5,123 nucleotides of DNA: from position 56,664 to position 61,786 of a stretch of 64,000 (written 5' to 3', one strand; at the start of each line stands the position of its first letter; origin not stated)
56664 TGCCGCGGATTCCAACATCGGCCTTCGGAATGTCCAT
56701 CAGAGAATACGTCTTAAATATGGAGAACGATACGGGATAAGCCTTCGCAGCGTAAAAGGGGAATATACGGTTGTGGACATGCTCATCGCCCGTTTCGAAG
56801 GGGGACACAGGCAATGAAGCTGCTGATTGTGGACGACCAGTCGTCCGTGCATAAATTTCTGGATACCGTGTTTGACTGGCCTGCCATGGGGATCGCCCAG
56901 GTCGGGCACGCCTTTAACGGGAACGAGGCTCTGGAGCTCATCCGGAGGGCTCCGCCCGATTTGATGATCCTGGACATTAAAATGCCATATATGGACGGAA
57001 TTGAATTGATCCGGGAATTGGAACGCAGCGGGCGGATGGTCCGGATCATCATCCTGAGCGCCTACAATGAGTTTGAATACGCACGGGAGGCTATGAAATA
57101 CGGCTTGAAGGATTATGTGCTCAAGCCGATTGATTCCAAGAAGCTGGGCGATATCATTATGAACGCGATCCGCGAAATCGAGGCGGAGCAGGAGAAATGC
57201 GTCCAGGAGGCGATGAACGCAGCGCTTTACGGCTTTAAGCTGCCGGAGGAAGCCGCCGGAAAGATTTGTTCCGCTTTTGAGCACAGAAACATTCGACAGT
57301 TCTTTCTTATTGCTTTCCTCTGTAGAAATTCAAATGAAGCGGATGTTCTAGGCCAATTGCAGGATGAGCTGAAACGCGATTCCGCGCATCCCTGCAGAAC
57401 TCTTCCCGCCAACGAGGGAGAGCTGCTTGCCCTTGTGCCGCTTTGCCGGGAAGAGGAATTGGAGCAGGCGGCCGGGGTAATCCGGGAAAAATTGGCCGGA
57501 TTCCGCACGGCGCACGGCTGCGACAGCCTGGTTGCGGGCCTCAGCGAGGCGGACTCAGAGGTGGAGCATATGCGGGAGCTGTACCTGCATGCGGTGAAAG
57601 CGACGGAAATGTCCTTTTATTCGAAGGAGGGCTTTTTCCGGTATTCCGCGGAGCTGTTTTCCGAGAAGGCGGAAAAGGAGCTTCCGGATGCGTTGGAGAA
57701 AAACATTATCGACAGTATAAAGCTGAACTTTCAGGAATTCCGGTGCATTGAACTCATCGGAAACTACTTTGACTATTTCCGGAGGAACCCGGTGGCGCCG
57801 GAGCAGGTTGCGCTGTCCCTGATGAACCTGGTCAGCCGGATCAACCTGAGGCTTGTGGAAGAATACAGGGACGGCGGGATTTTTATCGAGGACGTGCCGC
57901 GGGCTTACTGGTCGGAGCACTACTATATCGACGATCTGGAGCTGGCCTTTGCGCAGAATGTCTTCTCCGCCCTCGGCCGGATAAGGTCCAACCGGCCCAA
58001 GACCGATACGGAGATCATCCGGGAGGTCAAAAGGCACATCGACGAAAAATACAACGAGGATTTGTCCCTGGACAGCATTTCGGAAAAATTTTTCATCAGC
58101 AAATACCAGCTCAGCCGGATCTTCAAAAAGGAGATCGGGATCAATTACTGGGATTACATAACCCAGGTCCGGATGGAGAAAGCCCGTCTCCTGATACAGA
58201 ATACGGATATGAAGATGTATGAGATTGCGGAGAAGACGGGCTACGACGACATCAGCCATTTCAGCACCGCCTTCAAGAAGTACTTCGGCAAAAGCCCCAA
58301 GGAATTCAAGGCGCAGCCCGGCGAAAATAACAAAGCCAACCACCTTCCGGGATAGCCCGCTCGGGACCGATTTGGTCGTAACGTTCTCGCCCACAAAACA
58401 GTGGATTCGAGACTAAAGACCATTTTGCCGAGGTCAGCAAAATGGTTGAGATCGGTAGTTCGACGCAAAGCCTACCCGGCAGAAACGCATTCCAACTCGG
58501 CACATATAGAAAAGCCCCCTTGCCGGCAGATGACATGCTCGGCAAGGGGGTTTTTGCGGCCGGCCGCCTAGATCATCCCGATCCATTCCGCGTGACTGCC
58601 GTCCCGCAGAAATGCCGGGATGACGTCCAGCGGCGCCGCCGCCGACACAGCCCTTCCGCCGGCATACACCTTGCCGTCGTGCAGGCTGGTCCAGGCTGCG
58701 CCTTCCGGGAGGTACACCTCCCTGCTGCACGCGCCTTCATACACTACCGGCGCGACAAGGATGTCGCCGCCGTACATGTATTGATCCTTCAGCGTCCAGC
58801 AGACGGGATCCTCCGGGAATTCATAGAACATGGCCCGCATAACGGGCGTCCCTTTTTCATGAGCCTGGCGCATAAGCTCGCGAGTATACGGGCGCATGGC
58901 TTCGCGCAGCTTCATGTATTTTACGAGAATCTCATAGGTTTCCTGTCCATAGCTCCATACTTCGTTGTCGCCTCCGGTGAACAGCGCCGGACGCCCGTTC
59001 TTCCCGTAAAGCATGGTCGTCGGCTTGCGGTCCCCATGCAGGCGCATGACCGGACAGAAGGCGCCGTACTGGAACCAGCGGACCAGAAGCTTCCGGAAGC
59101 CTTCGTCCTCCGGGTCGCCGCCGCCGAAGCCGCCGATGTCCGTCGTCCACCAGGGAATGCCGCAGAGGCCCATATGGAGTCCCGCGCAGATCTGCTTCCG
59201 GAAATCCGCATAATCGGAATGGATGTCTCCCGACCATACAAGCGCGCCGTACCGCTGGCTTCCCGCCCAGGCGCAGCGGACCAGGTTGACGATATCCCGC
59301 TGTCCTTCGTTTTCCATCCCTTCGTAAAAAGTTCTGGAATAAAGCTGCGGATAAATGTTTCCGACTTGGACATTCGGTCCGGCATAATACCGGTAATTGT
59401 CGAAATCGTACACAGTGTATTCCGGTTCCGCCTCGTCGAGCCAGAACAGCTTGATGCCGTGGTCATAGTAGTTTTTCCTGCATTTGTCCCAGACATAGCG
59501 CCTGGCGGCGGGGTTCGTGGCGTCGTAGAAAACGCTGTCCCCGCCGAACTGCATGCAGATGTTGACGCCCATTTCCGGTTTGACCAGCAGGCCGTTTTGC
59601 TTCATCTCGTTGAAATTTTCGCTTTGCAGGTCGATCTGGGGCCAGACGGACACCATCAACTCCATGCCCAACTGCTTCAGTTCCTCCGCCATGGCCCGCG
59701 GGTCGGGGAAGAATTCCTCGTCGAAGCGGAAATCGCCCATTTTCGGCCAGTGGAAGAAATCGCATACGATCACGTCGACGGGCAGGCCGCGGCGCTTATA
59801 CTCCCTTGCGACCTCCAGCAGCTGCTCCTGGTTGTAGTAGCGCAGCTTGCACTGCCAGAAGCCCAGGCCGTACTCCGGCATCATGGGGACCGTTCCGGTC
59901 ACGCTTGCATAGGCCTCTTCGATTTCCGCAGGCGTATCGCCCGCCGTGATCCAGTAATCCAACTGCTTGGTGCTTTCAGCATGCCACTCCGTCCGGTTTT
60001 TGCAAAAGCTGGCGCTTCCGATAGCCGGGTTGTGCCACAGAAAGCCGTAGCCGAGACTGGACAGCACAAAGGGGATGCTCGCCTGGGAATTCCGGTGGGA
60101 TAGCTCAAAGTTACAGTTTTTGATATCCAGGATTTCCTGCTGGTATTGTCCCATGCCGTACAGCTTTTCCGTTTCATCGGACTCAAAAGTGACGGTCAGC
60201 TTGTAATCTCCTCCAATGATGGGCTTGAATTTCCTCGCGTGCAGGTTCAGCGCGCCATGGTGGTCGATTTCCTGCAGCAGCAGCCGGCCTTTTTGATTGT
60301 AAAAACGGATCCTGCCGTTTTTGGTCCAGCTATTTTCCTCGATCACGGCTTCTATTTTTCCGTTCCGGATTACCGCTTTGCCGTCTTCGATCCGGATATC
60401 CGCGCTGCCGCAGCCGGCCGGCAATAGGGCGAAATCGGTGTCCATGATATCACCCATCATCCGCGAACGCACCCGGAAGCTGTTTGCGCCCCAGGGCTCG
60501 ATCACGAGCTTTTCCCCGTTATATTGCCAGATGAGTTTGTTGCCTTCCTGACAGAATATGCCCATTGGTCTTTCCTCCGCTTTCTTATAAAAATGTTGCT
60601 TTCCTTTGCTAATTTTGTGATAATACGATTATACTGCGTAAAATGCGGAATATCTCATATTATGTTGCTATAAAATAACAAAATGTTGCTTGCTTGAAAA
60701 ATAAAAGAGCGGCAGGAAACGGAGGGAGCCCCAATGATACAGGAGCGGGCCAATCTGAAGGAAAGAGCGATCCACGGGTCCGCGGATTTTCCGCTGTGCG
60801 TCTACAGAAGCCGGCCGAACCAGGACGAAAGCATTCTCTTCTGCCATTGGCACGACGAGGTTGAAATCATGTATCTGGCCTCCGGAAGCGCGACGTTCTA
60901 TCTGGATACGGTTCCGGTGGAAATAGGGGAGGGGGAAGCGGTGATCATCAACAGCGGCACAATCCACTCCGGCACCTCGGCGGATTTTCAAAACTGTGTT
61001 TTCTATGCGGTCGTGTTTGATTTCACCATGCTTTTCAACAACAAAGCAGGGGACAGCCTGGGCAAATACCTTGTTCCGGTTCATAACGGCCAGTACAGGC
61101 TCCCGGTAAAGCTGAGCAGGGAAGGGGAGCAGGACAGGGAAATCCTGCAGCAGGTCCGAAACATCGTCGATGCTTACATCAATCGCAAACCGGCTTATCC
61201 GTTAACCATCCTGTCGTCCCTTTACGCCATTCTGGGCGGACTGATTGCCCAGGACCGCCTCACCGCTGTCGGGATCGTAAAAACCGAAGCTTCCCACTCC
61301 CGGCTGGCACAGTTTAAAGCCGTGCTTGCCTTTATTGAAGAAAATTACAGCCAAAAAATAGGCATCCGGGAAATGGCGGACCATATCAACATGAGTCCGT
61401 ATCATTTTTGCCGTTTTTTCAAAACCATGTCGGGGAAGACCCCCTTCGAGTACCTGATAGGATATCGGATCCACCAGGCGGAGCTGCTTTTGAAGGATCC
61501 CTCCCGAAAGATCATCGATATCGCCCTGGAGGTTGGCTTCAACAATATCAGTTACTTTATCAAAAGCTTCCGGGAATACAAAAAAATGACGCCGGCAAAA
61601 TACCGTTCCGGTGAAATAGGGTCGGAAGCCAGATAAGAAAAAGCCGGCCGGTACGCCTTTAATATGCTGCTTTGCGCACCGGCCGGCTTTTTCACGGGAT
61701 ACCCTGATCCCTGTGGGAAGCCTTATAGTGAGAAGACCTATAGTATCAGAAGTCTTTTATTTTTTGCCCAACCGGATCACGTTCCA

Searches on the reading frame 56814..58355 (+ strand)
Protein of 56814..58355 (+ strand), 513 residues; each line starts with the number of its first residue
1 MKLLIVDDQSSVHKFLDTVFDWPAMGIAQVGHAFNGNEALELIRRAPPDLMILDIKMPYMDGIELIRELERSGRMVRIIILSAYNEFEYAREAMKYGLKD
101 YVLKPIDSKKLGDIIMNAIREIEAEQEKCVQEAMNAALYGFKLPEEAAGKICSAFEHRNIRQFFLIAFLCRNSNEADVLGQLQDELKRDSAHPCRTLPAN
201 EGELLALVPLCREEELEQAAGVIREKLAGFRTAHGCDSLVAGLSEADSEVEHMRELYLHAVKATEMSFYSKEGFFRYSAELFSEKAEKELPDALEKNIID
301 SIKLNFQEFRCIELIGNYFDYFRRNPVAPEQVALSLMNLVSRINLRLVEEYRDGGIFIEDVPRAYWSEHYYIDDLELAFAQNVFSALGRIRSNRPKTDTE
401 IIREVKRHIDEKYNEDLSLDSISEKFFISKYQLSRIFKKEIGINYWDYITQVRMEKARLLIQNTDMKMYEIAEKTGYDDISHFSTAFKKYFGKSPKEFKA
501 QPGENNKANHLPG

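Call 6: search_protein_families(library=pfam, proteins=[window:56814-58355:+], max_evalue=0.001)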
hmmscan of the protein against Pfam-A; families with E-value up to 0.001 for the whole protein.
window:56814-58355:+ (513 aa): 3 families
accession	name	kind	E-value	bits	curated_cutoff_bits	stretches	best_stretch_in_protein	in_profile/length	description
PF00072.30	Response_reg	-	7.9e-27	94.1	30.2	1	4-114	2-109/111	Response regulator receiver domain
PF12833.13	HTH_18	-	3.6e-23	82.1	33.6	1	423-500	2-79/80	Helix-turn-helix domain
PF00165.29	HTH_AraC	-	1.7e-15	57.1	26.6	2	462-498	2-40/42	Bacterial regulatory helix-turn-helix proteins, AraC family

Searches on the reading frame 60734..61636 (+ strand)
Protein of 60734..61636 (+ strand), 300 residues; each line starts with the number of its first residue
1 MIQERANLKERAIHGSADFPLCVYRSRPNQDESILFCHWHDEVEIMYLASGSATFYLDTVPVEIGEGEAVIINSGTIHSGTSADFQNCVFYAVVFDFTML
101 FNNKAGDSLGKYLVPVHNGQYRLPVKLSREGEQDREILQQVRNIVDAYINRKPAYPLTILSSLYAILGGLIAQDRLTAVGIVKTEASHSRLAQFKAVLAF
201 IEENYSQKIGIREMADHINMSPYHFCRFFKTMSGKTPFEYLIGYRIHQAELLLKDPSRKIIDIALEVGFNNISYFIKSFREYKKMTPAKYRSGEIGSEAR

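Call 73: search_protein_families(library=pfam, proteins=[window:60734-61636:+], max_evalue=0.0001)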
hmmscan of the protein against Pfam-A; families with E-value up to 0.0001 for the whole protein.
window:60734-61636:+ (300 aa): 4 families
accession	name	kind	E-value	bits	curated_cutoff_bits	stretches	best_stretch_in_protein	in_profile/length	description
PF12833.13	HTH_18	-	5.8e-21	75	33.6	1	214-292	1-79/80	Helix-turn-helix domain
PF00165.29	HTH_AraC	-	1.4e-16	60.6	26.6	2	257-291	8-41/42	Bacterial regulatory helix-turn-helix proteins, AraC family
PF02311.25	AraC_binding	-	2e-12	47.4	21.1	1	37-167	18-135/135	AraC-like ligand binding domain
PF07883.17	Cupin_2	-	2.6e-07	30.7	27.2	1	38-93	14-69/70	Cupin domain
